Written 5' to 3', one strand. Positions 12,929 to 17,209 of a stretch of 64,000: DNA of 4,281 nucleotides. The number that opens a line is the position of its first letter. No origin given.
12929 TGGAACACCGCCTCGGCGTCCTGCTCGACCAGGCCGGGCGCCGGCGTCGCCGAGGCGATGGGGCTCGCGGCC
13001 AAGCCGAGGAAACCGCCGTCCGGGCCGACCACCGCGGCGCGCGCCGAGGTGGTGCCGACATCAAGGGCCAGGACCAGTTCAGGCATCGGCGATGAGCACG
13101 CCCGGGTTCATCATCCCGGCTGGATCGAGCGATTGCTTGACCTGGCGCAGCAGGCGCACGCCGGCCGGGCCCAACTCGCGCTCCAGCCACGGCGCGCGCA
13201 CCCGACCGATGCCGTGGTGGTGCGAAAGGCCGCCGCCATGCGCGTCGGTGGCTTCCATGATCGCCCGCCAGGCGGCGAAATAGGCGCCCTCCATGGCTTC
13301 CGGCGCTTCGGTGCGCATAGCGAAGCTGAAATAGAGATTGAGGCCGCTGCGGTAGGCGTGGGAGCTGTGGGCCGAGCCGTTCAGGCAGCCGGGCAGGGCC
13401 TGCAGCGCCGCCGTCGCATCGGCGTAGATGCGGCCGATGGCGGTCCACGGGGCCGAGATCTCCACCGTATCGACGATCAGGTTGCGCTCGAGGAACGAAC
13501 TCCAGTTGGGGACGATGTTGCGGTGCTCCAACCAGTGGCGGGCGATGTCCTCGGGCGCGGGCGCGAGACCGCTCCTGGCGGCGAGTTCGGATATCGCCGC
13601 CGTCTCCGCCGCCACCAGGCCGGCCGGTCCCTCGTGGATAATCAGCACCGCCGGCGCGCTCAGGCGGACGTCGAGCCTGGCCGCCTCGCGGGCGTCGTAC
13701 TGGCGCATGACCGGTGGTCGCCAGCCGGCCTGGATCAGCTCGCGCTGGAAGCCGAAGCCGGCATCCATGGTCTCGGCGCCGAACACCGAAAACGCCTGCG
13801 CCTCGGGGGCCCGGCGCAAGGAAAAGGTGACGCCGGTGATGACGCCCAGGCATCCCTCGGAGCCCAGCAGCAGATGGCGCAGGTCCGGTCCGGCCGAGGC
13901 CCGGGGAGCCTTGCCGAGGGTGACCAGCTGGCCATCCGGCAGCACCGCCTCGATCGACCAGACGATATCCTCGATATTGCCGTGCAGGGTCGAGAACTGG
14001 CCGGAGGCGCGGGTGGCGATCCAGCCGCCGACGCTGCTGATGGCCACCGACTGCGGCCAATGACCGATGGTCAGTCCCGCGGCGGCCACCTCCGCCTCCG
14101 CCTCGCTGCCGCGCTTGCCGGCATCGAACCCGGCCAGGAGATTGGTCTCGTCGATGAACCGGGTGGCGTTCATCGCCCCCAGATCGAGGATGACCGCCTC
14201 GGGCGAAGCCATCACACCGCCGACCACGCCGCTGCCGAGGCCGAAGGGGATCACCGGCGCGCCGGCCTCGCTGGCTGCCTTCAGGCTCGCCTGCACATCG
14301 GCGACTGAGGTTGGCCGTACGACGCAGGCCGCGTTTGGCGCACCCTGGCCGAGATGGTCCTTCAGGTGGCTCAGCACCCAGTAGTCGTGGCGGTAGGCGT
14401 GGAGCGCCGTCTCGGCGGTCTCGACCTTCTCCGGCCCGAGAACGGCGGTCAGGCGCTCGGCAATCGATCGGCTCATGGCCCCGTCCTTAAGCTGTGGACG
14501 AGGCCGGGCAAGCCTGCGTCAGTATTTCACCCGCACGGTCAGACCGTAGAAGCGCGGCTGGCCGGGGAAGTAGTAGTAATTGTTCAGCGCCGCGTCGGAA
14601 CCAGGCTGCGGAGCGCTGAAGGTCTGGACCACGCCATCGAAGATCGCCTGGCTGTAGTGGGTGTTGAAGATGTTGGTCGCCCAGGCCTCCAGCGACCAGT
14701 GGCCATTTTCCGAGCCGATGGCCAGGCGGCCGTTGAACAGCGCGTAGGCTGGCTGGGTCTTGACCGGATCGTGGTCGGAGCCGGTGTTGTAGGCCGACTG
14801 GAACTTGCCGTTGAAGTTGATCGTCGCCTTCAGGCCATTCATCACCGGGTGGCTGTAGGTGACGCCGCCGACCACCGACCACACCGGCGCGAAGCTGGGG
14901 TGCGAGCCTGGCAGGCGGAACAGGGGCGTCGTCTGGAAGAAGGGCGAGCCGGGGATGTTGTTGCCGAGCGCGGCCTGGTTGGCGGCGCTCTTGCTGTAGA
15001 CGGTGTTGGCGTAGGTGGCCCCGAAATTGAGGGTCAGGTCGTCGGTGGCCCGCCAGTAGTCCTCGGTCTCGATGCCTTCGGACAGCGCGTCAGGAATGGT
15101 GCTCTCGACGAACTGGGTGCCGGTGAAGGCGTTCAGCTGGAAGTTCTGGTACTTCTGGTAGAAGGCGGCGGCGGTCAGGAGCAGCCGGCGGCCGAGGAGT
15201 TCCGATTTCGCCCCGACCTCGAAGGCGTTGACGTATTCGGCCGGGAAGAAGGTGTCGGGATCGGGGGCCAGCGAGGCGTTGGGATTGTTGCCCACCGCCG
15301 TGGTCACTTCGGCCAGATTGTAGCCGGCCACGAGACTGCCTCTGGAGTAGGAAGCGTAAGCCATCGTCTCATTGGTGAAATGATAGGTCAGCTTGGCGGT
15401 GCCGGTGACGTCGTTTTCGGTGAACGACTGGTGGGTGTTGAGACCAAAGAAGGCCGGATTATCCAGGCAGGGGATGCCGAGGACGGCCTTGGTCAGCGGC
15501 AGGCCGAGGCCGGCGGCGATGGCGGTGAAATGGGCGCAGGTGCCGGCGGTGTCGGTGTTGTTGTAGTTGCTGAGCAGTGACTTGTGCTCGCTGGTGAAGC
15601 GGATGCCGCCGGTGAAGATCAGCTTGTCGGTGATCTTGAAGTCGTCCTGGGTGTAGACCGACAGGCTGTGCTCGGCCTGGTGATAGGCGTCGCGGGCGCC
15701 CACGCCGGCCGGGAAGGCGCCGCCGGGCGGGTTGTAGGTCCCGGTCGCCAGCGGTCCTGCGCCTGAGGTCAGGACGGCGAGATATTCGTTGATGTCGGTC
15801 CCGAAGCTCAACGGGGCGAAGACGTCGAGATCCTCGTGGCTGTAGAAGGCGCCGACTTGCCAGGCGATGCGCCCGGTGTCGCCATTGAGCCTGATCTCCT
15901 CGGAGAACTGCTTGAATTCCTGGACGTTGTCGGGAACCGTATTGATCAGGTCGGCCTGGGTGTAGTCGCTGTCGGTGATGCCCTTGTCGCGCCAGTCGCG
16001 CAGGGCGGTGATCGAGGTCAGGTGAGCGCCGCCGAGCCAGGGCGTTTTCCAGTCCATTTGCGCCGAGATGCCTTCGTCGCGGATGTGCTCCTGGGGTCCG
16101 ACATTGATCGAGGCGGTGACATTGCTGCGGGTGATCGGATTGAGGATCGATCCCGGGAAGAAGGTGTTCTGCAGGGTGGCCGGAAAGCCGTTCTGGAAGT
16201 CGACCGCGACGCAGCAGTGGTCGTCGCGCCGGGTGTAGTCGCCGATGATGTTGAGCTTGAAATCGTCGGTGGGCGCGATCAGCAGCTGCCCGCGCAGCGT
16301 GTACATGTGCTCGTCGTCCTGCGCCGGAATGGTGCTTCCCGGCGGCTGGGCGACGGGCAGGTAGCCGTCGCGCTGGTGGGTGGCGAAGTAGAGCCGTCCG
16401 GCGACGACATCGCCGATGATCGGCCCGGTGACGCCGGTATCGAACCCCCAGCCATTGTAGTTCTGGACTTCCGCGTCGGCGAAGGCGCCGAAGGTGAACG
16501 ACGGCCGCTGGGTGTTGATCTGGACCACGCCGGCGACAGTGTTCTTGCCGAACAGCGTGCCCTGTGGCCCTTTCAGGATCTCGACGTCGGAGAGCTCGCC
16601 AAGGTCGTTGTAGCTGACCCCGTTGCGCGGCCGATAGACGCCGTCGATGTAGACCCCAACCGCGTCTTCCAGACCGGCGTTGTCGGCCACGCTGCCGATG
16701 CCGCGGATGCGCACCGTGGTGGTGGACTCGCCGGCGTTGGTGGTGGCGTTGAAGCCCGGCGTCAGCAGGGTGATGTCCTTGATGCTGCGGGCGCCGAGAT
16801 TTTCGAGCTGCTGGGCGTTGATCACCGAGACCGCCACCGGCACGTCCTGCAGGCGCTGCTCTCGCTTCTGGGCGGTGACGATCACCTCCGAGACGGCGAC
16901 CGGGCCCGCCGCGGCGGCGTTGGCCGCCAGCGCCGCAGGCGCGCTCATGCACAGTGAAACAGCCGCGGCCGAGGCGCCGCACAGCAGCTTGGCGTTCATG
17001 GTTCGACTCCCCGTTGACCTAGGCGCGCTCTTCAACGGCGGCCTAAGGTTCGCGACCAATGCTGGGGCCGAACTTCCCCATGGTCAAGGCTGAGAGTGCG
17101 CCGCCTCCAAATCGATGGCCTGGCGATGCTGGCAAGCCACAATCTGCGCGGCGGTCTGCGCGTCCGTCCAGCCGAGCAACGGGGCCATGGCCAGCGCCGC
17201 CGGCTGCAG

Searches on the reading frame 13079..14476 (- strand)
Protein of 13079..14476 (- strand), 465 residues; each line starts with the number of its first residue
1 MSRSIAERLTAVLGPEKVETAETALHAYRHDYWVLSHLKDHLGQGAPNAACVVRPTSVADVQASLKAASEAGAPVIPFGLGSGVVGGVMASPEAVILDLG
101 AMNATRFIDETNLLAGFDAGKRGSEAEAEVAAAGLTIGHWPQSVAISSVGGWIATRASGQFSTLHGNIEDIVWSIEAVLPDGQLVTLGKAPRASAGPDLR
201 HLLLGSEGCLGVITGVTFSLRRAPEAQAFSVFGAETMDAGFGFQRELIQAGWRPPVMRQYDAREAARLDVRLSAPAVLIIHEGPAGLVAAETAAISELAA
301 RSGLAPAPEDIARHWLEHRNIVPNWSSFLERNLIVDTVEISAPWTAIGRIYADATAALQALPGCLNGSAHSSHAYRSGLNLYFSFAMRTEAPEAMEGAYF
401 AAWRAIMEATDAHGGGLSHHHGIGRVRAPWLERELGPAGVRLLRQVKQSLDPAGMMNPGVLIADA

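Call 67: search_protein_families(library=pfam, proteins=[window:13079-14476:-], max_evalue=0.01)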
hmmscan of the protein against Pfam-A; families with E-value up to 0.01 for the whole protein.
window:13079-14476:- (465 aa): 2 families
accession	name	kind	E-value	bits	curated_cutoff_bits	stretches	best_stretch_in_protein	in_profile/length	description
PF01565.28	FAD_binding_4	-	1.8e-32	112.4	26.4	1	50-188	2-139/139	FAD binding domain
PF02913.24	FAD-oxidase_C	-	1.9e-32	113.4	21.2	1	224-459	2-246/248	FAD linked oxidases, C-terminal domain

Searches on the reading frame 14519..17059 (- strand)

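Call 67: search_protein_families(library=pfam, proteins=[window:14519-17059:-], max_evalue=0.01)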
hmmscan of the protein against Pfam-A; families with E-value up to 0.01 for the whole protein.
window:14519-17059:- (846 aa): 2 families
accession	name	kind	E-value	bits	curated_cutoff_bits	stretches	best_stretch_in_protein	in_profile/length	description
PF00593.30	TonB_dep_Rec_b-barrel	-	2.2e-28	100.7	27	1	349-797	79-436/436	TonB dependent receptor-like, beta-barrel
PF07715.20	Plug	-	8.3e-20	71.7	23.9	1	70-178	2-107/107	TonB-dependent Receptor Plug Domain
